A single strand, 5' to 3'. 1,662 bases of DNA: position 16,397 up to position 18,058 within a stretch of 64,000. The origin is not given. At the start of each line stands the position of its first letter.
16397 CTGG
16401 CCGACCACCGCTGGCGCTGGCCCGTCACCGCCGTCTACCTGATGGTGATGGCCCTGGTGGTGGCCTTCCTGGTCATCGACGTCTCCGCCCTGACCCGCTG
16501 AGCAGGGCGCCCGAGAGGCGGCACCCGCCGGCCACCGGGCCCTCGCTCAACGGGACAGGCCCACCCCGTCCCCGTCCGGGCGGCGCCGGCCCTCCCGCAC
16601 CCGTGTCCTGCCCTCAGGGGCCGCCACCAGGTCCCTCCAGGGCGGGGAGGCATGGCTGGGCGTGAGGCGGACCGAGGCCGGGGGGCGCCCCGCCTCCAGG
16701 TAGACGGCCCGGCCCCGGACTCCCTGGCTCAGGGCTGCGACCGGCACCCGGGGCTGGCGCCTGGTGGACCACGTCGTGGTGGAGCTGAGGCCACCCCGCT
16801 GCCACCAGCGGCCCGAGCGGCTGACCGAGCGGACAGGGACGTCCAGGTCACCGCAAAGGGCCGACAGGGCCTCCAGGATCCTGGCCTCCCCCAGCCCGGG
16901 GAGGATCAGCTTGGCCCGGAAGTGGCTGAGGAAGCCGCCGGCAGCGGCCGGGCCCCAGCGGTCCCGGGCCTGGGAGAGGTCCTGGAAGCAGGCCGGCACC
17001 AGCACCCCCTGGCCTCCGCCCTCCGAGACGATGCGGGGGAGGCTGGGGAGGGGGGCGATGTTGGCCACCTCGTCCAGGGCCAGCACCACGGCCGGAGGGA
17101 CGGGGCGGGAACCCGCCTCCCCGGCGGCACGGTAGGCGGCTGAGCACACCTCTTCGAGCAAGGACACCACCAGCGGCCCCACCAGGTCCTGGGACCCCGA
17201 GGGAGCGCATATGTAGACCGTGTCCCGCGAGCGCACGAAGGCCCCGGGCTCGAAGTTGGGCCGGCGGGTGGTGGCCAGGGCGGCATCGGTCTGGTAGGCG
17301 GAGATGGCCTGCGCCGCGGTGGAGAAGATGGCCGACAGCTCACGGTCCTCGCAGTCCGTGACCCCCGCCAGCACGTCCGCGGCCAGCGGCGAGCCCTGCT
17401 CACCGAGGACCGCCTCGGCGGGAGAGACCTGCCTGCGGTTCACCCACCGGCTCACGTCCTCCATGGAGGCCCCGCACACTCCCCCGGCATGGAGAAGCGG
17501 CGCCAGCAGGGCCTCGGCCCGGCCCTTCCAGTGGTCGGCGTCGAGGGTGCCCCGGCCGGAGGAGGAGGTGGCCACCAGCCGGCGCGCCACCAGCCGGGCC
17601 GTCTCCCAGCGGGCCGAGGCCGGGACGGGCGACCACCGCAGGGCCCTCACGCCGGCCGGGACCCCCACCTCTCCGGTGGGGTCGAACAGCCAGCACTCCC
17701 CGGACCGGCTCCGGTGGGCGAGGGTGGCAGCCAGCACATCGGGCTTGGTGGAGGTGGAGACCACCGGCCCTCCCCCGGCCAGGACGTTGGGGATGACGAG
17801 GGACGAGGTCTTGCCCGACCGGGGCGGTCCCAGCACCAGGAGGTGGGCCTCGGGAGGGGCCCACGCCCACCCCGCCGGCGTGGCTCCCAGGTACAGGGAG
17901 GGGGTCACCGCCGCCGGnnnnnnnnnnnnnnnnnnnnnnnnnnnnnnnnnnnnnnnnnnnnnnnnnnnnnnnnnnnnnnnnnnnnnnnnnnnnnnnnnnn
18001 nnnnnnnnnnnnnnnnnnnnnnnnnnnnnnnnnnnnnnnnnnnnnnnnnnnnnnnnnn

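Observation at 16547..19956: Orphan, TM-less VirD4/TraG-like coupling-protein ATPase co-oriented with metabolic genes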

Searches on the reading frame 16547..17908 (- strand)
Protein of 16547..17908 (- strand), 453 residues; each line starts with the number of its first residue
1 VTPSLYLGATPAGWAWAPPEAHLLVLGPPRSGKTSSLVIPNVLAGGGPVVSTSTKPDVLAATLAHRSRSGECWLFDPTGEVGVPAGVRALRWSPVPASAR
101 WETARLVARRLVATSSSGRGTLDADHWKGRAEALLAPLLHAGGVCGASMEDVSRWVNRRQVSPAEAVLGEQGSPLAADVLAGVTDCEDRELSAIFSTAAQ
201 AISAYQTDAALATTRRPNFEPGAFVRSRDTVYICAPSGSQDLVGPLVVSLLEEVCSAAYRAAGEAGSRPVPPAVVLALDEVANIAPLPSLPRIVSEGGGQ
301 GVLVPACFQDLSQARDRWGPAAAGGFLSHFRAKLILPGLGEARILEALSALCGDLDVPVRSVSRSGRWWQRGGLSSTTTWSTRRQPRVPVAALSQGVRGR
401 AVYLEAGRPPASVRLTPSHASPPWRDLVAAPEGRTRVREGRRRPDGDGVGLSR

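Call 6: search_protein_families(library=pfam, proteins=[window:16547-17908:-], max_evalue=0.1)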
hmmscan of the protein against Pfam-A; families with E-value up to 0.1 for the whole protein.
window:16547-17908:- (453 aa): 3 families
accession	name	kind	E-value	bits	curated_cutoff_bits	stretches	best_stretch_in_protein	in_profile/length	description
PF02534.20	T4SS-DNA_transf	-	6.3e-23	81.8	20.1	1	16-368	40-395/468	Type IV secretory system Conjugative DNA transfer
PF12696.13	TraG-D_C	-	8.1e-18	65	22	1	274-385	2-111/126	TraM recognition site of TraD and TraG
PF10412.15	TrwB_AAD_bind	-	2.2e-05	24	20.5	1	88-363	74-334/387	Type IV secretion-system coupling protein DNA-binding domain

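Call 7: search_protein_families(library=ncbifam, proteins=[window:16547-17908:-], max_evalue=0.1)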
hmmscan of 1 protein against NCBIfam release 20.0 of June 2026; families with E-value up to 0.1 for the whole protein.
window:16547-17908:- (453 aa): 8 families
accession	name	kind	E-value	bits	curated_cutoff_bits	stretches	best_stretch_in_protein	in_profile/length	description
NF045973.1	conju_CD1115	equivalog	1.6e-13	50.3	250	2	178-363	198-383/442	VirD4-like conjugal transfer protein, CD1115 family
NF010450.0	PRK13876.1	subfamily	2e-08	32.9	674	1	21-79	145-203/667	IncP-type conjugal transfer protein TraG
NF010394.0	PRK13822.1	subfamily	5e-07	28.9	443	1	22-384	226-586/643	conjugal transfer coupling protein TraG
TIGR02767.1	TraG-Ti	equivalog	1e-05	24.6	686.2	1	22-390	213-580/623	Ti-type conjugative transfer system protein TraG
NF010424.0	PRK13850.1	equivalog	3.1e-05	22.4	681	1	21-335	140-452/670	type IV secretion system ATPase VirD4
TIGR03743.1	SXT_TraD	subfamily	5.6e-05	21.8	366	1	214-330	424-544/636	conjugative transfer system coupling protein TraD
NF010453.0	PRK13880.1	subfamily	0.00031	19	586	1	21-136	170-282/630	conjugal transfer coupling protein TraG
NF010472.0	PRK13897.1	equivalog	0.023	13.2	728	0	6-92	144-231/657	type IV secretion system component VirD4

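Call 12: find_homologous_proteins(query=window:16547-17908:-, max_evalue=0.00001)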
Query window:16547-17908:- (453 aa): 3835 proteins with E <= 0.00001 among 8000 candidates; the best 120 are listed.
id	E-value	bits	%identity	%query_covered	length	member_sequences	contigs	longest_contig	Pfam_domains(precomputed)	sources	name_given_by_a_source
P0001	6.1e-294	993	100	100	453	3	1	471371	PF10412.16,PF02534.21,PF12696.14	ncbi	-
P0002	5.3e-242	822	84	100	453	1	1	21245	PF10412.16,PF02534.21,PF12696.14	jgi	jgi:type IV secretion system protein VirD4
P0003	1.5e-198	679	72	98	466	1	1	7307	PF10412.16,PF02534.21,PF12696.14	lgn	-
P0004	9.4e-190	650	69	98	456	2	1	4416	PF10412.16,PF02534.21,PF12696.14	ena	-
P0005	3.0e-165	569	63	94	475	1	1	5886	PF10412.16,PF02534.21,PF12696.14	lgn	-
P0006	6.0e-150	518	61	95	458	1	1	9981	PF10412.16,PF02534.21,PF12696.14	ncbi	ncbi:MAG: type IV secretory system conjugative DNA transfer family protein [Acidimicrobiales bacteri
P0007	9.2e-145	501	56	96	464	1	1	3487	PF10412.16,PF02534.21,PF12696.14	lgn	-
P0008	2.8e-139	483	55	98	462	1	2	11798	PF10412.16,PF02534.21,PF12696.14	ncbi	ncbi:MAG: type IV secretory system conjugative DNA transfer family protein [Acidimicrobiales bacteri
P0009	7.1e-134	465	54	97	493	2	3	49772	PF10412.16,PF02534.21,PF12696.14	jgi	jgi:type IV secretion system protein VirD4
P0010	3.4e-133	463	57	96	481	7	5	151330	PF10412.16,PF02534.21,PF12696.14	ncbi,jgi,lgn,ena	-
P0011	3.2e-132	460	54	98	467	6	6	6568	PF10412.16,PF02534.21,PF12696.14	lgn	-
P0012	7.2e-132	459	56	93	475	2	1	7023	PF10412.16,PF02534.21,PF12696.14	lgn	-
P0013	8.5e-132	459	53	94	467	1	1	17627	PF10412.16,PF02534.21,PF12696.14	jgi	jgi:type IV secretion system protein VirD4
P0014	2.2e-131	457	53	98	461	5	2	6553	PF10412.16,PF02534.21,PF12696.14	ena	-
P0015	1.6e-130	454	56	95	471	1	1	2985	PF10412.16,PF02534.21,PF12696.14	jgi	jgi:type IV secretory pathway TraG/TraD family ATPase VirD4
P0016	6.5e-130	452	57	94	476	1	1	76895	PF10412.16,PF02534.21,PF12696.14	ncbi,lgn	-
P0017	7.4e-129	449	55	95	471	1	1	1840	PF10412.16,PF02534.21,PF12696.14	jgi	jgi:type IV secretion system protein VirD4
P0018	9.9e-129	448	55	94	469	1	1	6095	PF10412.16,PF02534.21,PF12696.14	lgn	-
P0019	3.1e-128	447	55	94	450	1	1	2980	PF10412.16,PF02534.21,PF12696.14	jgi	-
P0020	1.6e-127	444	55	93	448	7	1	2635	PF02534.21,PF12696.14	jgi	jgi:type IV secretory pathway TraG/TraD family ATPase VirD4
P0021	8.7e-127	442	56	92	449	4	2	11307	PF02534.21,PF12696.14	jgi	jgi:type IV secretory pathway TraG/TraD family ATPase VirD4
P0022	1.4e-126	441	54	97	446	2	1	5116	PF10412.16,PF02534.21,PF12696.14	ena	-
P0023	2.5e-126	441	54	97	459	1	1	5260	PF10412.16,PF02534.21,PF12696.14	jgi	jgi:type IV secretion system protein VirD4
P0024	5.1e-126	440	56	93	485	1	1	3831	PF10412.16,PF02534.21,PF12696.14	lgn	-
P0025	6.9e-126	439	54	93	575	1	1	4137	PF10412.16,PF02534.21,PF12696.14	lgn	-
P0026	1.2e-125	438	54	97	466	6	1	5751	PF10412.16,PF02534.21,PF12696.14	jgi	-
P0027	1.5e-125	438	54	93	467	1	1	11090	PF02534.21,PF12696.14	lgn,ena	-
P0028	1.5e-125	438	54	94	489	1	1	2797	PF10412.16,PF02534.21,PF12696.14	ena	-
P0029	1.6e-125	438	55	93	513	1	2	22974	PF10412.16,PF02534.21,PF12696.14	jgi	jgi:type IV secretion system protein VirD4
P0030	1.7e-125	438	55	94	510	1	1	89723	PF10412.16,PF02534.21,PF12696.14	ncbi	-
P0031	1.8e-125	438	55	92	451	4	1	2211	PF10412.16,PF02534.21,PF12696.14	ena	-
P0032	2.1e-125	438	54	95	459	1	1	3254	PF10412.16,PF02534.21,PF12696.14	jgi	jgi:type IV secretion system protein VirD4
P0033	2.7e-125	437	56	93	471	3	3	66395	PF10412.16,PF02534.21,PF12696.14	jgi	jgi:type IV secretion system protein VirD4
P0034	6.5e-125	436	54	94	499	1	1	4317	PF02534.21,PF12696.14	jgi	jgi:type IV secretory pathway TraG/TraD family ATPase VirD4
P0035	6.8e-125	436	55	92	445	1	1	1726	PF10412.16,PF02534.21,PF12696.14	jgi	jgi:type IV secretion system protein VirD4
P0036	9.0e-125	435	56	93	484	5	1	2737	PF10412.16,PF02534.21,PF12696.14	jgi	-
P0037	9.1e-125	435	54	92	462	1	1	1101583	PF02534.21,PF12696.14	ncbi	-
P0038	1.3e-124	435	56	90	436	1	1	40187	PF10412.16,PF02534.21,PF12696.14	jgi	jgi:type IV secretion system protein VirD4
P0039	1.6e-124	435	55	91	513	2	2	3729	PF10412.16,PF02534.21,PF12696.14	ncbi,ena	-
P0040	3.9e-124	433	52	100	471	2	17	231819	PF10412.16,PF02534.21,PF12696.14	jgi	jgi:type IV secretion system protein VirD4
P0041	4.0e-124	433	53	96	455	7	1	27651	PF10412.16,PF02534.21,PF12696.14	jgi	jgi:type IV secretion system protein VirD4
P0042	4.1e-124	433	54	93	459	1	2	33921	PF10412.16,PF02534.21,PF12696.14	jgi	jgi:type IV secretion system protein VirD4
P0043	4.4e-124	433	56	89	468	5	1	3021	PF10412.16,PF02534.21,PF12696.14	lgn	-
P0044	6.0e-124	433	54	96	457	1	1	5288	PF02534.21,PF12696.14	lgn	-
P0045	7.2e-124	432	53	96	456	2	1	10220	PF10412.16,PF02534.21,PF12696.14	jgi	jgi:type IV secretion system protein VirD4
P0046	8.5e-124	432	54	99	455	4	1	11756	PF02534.21,PF12696.14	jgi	jgi:type IV secretory pathway TraG/TraD family ATPase VirD4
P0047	9.6e-124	432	54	94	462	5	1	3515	PF02534.21,PF12696.14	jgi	jgi:type IV secretory pathway TraG/TraD family ATPase VirD4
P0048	1.0e-123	432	53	100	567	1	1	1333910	PF10412.16,PF02534.21,PF12696.14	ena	-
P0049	1.7e-123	431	57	91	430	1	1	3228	PF10412.16,PF02534.21,PF12696.14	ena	-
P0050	1.8e-123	431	55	89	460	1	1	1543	PF10412.16,PF02534.21,PF12696.14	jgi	jgi:type IV secretory pathway TraG/TraD family ATPase VirD4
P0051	1.8e-123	431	54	92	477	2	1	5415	PF10412.16,PF02534.21,PF12696.14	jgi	jgi:type IV secretion system protein VirD4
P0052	2.2e-123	431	54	90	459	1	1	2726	PF10412.16,PF02534.21,PF12696.14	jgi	jgi:type IV secretion system protein VirD4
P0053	6.8e-123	429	55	93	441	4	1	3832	PF02534.21,PF12696.14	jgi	jgi:type IV secretory pathway TraG/TraD family ATPase VirD4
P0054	8.5e-123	429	55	93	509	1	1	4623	PF10412.16,PF02534.21,PF12696.14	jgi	jgi:type IV secretion system protein VirD4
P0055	9.8e-123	429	54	91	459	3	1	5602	PF10412.16,PF02534.21,PF12696.14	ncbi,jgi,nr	ncbi:MAG: type IV secretory system conjugative DNA transfer family protein [Acidimicrobiaceae bacter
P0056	1.2e-122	428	54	93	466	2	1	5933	PF02534.21,PF12696.14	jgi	jgi:type IV secretory pathway TraG/TraD family ATPase VirD4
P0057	1.4e-122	428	54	95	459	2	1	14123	PF02534.21,PF12696.14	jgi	jgi:type IV secretion system protein VirD4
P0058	1.6e-122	428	54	95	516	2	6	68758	PF10412.16,PF02534.21,PF12696.14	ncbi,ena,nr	ncbi:MAG: type IV secretory system conjugative DNA transfer family protein [Actinomycetota bacterium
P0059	2.3e-122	427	55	91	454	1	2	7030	PF10412.16,PF02534.21,PF12696.14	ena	-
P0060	3.1e-122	427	52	97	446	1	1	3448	PF10412.16,PF02534.21,PF12696.14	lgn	-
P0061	3.3e-122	427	53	93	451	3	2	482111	PF10412.16,PF02534.21,PF12696.14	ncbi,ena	-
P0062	4.2e-122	427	53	94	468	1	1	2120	PF10412.16,PF02534.21,PF12696.14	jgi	jgi:type IV secretory pathway TraG/TraD family ATPase VirD4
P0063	4.7e-122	426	54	94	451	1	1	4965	PF02534.21,PF12696.14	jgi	jgi:type IV secretion system protein VirD4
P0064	5.0e-122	426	54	93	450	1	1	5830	PF02534.21,PF12696.14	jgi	jgi:type IV secretory pathway TraG/TraD family ATPase VirD4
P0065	6.4e-122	426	53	91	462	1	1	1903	PF10412.16,PF02534.21,PF12696.14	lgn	-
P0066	7.2e-122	426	52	98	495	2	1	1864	PF02534.21,PF12696.14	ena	-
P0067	8.3e-122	426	53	93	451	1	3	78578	PF10412.16,PF02534.21,PF12696.14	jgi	jgi:type IV secretion system protein VirD4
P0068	9.1e-122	426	54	91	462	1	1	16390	PF10412.16,PF02534.21,PF12696.14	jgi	jgi:type IV secretion system protein VirD4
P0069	9.8e-122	425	53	97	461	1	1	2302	PF10412.16,PF02534.21,PF12696.14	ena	-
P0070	1.4e-121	425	53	99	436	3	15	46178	PF10412.16,PF02534.21,PF12696.14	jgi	jgi:type IV secretion system protein VirD4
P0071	1.6e-121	425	55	93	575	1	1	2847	PF10412.16,PF02534.21,PF12696.14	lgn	-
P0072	2.3e-121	424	53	90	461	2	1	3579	PF10412.16,PF02534.21,PF12696.14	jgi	jgi:type IV secretion system protein VirD4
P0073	3.0e-121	424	53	97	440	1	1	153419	PF10412.16,PF02534.21,PF12696.14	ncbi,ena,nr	ncbi:MAG TPA: type IV secretory system conjugative DNA transfer family protein [Acidimicrobiales bac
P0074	3.4e-121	424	54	93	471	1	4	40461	PF10412.16,PF02534.21,PF12696.14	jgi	jgi:type IV secretion system protein VirD4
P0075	3.8e-121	423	52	99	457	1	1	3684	PF10412.16,PF02534.21,PF12696.14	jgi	jgi:type IV secretory pathway TraG/TraD family ATPase VirD4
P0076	4.4e-121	423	52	93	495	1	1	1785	PF02534.21,PF12696.14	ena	-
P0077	4.4e-121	423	52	93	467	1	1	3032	PF02534.21,PF12696.14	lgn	-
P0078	4.6e-121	423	51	94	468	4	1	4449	PF02534.21,PF12696.14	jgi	jgi:type IV secretory pathway TraG/TraD family ATPase VirD4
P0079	5.5e-121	423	54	93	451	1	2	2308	PF02534.21,PF12696.14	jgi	jgi:type IV secretory pathway TraG/TraD family ATPase VirD4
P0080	6.0e-121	423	52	92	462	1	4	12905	PF10412.16,PF02534.21,PF12696.14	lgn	-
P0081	6.3e-121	423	53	99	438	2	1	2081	PF10412.16,PF02534.21,PF12696.14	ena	-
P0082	8.7e-121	422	52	93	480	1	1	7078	PF10412.16,PF02534.21,PF12696.14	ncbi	-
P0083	8.9e-121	422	51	94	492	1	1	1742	PF02534.21,PF12696.14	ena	-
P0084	9.2e-121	422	53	93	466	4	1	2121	PF10412.16,PF02534.21,PF12696.14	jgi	jgi:type IV secretion system protein VirD4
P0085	9.4e-121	422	54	92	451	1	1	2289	PF10412.16,PF02534.21,PF12696.14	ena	-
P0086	1.0e-120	422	55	91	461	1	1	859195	PF10412.16,PF02534.21,PF12696.14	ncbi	-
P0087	1.2e-120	422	54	93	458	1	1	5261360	PF10412.16,PF02534.21,PF12696.14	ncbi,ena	-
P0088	1.2e-120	422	52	96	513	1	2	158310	PF10412.16,PF02534.21,PF12696.14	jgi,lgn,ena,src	-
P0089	1.3e-120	422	53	93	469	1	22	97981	PF10412.16,PF02534.21,PF12696.14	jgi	jgi:type IV secretion system protein VirD4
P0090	1.8e-120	421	53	94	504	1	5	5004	PF10412.16,PF02534.21,PF12696.14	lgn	-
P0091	2.4e-120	421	52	98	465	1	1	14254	PF10412.16,PF02534.21,PF12696.14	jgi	jgi:type IV secretion system protein VirD4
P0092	2.6e-120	421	53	99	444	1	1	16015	PF10412.16,PF02534.21,PF12696.14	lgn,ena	-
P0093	2.6e-120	421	53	91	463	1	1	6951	PF02534.21,PF12696.14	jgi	jgi:type IV secretion system protein VirD4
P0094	2.8e-120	421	52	93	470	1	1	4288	PF02534.21,PF12696.14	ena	-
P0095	3.7e-120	420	55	91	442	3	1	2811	PF10412.16,PF02534.21,PF12696.14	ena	-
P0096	4.4e-120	420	53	93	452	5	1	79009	PF02534.21,PF12696.14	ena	-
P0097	6.0e-120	420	53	96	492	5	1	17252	PF10412.16,PF02534.21,PF12696.14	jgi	jgi:type IV secretion system protein VirD4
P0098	7.0e-120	419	51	92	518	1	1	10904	PF10412.16,PF02534.21,PF12696.14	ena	-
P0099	7.6e-120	419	53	93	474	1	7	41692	PF10412.16,PF02534.21,PF12696.14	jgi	jgi:type IV secretion system protein VirD4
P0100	8.5e-120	419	51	93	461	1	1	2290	PF10412.16,PF02534.21,PF12696.14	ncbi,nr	ncbi:MAG TPA: type IV secretory system conjugative DNA transfer family protein [Acidimicrobiales bac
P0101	9.2e-120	419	51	94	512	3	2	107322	PF10412.16,PF02534.21,PF12696.14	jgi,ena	-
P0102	9.8e-120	419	52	97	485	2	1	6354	PF10412.16,PF02534.21,PF12696.14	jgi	jgi:type IV secretion system protein VirD4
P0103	9.9e-120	419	52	97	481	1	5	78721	PF02534.21,PF12696.14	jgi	jgi:type IV secretion system protein VirD4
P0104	1.0e-119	419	55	92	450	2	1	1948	PF10412.16,PF02534.21,PF12696.14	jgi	jgi:type IV secretion system protein VirD4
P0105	1.3e-119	418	52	93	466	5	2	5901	PF10412.16,PF02534.21,PF12696.14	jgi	jgi:type IV secretion system protein VirD4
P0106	1.4e-119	418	51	93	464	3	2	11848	PF10412.16,PF02534.21,PF12696.14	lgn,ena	-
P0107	1.4e-119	418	53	98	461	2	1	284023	PF10412.16,PF02534.21,PF12696.14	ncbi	-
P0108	1.4e-119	418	53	94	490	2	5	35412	PF10412.16,PF02534.21,PF12696.14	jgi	jgi:type IV secretion system protein VirD4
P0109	1.4e-119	418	50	98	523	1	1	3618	PF02534.21,PF12696.14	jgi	jgi:type IV secretion system protein VirD4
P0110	1.5e-119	418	53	95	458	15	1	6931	PF10412.16,PF02534.21,PF12696.14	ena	-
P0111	1.5e-119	418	54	92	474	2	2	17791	PF10412.16,PF02534.21,PF12696.14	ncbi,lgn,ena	-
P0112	1.8e-119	418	54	91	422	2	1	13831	PF10412.16,PF02534.21,PF12696.14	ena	-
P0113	2.0e-119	418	52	97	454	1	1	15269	PF10412.16,PF02534.21,PF12696.14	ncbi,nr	ncbi:MAG TPA: type IV secretory system conjugative DNA transfer family protein [Acidimicrobiales bac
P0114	2.1e-119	418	55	90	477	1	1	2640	PF10412.16,PF02534.21,PF12696.14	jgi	jgi:type IV secretory pathway TraG/TraD family ATPase VirD4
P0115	2.4e-119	418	51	96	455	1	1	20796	PF10412.16,PF02534.21,PF12696.14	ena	-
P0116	3.3e-119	417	54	90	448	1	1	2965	PF10412.16,PF02534.21,PF12696.14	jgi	jgi:type IV secretion system protein VirD4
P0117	4.3e-119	417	51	96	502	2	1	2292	PF02534.21,PF12696.14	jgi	-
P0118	4.8e-119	417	52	93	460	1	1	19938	PF10412.16,PF02534.21,PF12696.14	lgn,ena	-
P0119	5.0e-119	416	54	93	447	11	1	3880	PF10412.16,PF02534.21,PF12696.14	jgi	jgi:type IV secretory pathway TraG/TraD family ATPase VirD4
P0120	5.2e-119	416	52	95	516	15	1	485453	PF10412.16,PF02534.21,PF12696.14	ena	-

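Call 13: find_encoding_contigs(protein=P0001, flank=10000, max_places=3)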
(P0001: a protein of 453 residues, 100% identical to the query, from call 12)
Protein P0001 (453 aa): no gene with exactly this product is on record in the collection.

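Call 14: find_encoding_contigs(protein=P0087, flank=10000, max_places=3)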
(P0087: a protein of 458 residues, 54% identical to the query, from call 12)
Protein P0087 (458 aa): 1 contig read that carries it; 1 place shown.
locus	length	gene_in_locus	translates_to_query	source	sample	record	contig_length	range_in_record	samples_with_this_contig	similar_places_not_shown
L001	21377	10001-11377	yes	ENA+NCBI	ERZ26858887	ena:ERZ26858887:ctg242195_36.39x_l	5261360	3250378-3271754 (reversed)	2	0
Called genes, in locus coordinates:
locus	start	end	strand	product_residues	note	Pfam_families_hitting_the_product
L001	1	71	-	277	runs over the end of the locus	PF13490:zf-HC2 (faint), PF10099:RskA_C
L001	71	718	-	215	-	PF07638:Sigma70_ECF (weak), PF04542:Sigma70_r2, PF08281:Sigma70_r4_2, PF04545:Sigma70_r4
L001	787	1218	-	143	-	PF02036:SCP2 (weak)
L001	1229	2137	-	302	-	PF02585:PIG-L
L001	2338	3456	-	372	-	-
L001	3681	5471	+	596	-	PF05960:DUF885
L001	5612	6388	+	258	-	PF00106:adh_short, PF08659:KR, PF13561:adh_short_C2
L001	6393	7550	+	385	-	PF06925:MGDG_synth (faint)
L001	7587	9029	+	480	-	PF04055:Radical_SAM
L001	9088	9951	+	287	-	PF00892:EamA (weak)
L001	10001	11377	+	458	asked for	PF02534:T4SS-DNA_transf, PF10412:TrwB_AAD_bind (weak), PF12696:TraG-D_C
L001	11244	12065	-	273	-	PF04982:TM_HPP (weak)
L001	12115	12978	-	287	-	PF01842:ACT, PF00551:Formyl_trans_N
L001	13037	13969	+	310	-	PF00288:GHMP_kinases_N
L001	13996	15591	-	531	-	PF01656:CbiA, PF13500:AAA_26, PF07685:GATase_3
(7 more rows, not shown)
